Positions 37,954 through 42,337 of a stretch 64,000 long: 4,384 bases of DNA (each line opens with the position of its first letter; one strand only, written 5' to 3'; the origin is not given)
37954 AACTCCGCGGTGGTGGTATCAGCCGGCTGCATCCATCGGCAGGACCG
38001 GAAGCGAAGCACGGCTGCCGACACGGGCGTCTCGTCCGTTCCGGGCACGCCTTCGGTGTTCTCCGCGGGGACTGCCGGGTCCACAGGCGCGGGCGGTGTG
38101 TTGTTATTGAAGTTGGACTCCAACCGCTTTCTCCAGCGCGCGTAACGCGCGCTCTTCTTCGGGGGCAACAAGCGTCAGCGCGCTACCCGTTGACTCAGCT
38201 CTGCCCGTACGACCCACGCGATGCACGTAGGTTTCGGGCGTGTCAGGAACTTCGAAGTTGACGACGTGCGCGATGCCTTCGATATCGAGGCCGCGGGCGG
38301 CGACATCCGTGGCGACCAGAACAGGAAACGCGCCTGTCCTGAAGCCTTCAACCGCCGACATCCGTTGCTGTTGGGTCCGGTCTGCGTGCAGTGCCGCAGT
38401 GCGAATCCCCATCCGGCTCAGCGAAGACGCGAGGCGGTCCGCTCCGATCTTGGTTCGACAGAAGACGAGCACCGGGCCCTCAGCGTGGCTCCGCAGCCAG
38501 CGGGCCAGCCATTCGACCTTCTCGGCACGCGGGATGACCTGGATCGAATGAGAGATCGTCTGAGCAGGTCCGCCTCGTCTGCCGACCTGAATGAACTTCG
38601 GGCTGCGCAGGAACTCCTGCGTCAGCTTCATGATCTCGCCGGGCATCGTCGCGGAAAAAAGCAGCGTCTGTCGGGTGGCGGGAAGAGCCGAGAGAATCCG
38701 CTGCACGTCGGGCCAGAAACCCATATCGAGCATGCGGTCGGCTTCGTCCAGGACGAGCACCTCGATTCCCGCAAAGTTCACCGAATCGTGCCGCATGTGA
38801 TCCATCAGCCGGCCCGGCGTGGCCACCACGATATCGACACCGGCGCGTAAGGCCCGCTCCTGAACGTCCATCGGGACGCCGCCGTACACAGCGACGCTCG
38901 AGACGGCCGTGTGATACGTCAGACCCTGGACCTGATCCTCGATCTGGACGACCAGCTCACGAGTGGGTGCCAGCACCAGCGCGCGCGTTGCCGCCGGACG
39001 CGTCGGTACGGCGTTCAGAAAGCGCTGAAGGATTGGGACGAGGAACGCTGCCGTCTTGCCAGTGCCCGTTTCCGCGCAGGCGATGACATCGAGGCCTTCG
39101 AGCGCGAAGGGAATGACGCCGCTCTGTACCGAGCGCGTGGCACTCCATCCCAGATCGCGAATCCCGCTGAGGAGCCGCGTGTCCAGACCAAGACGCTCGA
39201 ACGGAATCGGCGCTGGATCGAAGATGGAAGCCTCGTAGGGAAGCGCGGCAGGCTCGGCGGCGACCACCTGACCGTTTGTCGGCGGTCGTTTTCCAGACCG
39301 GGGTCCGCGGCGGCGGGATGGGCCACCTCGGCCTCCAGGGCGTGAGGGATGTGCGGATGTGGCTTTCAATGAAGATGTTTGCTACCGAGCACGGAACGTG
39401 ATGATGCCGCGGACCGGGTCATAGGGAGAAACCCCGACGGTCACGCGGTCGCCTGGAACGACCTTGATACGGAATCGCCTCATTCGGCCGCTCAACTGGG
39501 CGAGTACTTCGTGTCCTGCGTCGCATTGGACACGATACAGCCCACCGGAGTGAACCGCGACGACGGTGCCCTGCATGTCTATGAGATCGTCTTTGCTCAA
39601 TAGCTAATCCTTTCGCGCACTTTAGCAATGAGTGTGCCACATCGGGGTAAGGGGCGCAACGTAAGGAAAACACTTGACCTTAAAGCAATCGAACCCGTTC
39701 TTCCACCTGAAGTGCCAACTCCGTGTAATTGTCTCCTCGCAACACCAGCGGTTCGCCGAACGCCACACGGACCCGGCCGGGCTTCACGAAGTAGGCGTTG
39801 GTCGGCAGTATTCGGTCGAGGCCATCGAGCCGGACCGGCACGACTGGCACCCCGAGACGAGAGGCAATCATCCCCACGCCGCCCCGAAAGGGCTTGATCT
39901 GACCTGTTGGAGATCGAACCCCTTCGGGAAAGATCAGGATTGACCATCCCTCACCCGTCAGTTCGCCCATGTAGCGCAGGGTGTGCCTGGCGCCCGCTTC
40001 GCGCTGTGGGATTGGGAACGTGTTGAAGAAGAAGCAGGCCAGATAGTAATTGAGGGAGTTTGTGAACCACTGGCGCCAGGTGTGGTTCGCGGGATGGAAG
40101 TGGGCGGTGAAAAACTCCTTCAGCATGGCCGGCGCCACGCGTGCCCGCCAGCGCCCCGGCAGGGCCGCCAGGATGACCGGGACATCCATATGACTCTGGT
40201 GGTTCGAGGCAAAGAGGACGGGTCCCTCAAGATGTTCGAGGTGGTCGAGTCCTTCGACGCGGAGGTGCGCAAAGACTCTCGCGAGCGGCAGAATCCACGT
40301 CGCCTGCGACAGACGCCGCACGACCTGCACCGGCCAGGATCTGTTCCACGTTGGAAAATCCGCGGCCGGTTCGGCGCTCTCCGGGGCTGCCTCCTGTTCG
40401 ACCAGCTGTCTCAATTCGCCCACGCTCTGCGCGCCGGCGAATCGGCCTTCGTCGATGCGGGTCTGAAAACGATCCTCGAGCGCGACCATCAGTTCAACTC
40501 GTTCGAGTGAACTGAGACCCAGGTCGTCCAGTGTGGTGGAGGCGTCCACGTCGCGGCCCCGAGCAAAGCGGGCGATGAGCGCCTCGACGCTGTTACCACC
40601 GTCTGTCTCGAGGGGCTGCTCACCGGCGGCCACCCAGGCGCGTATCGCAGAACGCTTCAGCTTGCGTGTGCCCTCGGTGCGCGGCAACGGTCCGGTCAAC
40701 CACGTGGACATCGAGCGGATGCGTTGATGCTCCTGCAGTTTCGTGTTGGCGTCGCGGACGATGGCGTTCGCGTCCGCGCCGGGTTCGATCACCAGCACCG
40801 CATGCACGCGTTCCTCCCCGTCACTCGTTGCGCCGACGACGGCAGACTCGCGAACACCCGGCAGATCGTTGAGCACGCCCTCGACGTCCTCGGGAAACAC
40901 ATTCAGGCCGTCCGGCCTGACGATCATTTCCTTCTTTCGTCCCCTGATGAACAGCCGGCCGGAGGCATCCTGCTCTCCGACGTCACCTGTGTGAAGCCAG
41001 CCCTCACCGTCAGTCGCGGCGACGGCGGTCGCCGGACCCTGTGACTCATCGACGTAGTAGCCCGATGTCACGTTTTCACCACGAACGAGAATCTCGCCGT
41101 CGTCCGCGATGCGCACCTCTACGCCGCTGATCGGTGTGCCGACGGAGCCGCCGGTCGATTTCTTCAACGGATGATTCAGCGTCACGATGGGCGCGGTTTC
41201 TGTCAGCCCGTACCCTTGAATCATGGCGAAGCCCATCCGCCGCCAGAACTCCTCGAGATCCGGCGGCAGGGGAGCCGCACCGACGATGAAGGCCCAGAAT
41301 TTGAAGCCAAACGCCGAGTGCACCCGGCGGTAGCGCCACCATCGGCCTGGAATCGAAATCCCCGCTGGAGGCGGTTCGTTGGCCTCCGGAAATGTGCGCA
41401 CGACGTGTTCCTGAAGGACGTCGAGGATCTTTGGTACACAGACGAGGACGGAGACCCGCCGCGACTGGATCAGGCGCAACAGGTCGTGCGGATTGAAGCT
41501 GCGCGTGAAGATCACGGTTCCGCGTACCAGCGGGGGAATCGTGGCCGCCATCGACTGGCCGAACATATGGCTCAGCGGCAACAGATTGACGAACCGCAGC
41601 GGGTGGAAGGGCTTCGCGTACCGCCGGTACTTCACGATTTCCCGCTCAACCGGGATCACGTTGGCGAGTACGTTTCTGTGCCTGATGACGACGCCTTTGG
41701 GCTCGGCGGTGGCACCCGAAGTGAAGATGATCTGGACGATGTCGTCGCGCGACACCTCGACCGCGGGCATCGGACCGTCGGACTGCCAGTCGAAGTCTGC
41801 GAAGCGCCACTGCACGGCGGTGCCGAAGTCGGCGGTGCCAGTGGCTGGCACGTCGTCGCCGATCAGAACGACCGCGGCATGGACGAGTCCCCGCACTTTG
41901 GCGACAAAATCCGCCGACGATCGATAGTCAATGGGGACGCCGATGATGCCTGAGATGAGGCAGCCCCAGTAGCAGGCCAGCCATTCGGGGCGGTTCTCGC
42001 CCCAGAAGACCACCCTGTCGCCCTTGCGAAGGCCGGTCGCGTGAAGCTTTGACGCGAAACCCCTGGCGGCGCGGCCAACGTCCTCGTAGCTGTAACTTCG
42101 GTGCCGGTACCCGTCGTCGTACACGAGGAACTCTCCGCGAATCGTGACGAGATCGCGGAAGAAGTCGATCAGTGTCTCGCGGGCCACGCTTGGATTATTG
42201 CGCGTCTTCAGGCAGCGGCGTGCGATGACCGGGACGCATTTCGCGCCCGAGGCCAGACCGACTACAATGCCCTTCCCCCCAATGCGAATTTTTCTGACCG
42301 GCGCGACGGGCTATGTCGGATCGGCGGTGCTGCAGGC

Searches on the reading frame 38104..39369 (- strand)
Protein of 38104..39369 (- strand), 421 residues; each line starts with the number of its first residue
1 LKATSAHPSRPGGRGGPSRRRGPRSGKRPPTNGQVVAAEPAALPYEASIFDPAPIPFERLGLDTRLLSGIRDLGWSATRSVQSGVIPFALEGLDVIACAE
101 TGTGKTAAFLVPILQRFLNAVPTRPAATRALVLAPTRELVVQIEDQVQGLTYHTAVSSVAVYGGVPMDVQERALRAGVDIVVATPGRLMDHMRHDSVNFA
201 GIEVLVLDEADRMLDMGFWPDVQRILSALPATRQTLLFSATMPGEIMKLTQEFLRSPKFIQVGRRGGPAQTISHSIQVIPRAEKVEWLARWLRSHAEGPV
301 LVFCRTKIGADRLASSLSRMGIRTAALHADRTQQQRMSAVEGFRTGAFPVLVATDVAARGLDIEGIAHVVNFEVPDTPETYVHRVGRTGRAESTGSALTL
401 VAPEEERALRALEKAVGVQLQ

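Call 50: search_protein_families(library=pfam, proteins=[window:38104-39369:-], max_evalue=0.0001)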
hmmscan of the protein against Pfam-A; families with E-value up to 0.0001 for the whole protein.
window:38104-39369:- (421 aa): 3 families
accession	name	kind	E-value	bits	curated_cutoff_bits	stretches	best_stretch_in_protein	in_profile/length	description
PF00270.35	DEAD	-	8.5e-47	159.4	26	1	80-247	2-165/167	DEAD/DEAH box helicase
PF00271.37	Helicase_C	-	2e-30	105.7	23.5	1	283-391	1-109/110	Helicase conserved C-terminal domain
PF04851.21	ResIII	-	5.4e-07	30.1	22.5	1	98-242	29-162/164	Type III restriction enzyme, res subunit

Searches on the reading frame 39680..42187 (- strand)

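Call 50: search_protein_families(library=pfam, proteins=[window:39680-42187:-], max_evalue=0.0001)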
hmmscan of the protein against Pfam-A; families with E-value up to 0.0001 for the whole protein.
window:39680-42187:- (835 aa): 3 families
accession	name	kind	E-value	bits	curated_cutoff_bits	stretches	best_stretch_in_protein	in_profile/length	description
PF00501.34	AMP-binding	-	6.6e-65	219.8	29.9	1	23-378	16-384/384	AMP-binding enzyme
PF01553.26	Acyltransferase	-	1.3e-19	70.7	23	1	642-786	2-130/132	Acyltransferase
PF00550.31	PP-binding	-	2.8e-08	34.3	20.8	1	545-595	16-66/67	Phosphopantetheine attachment site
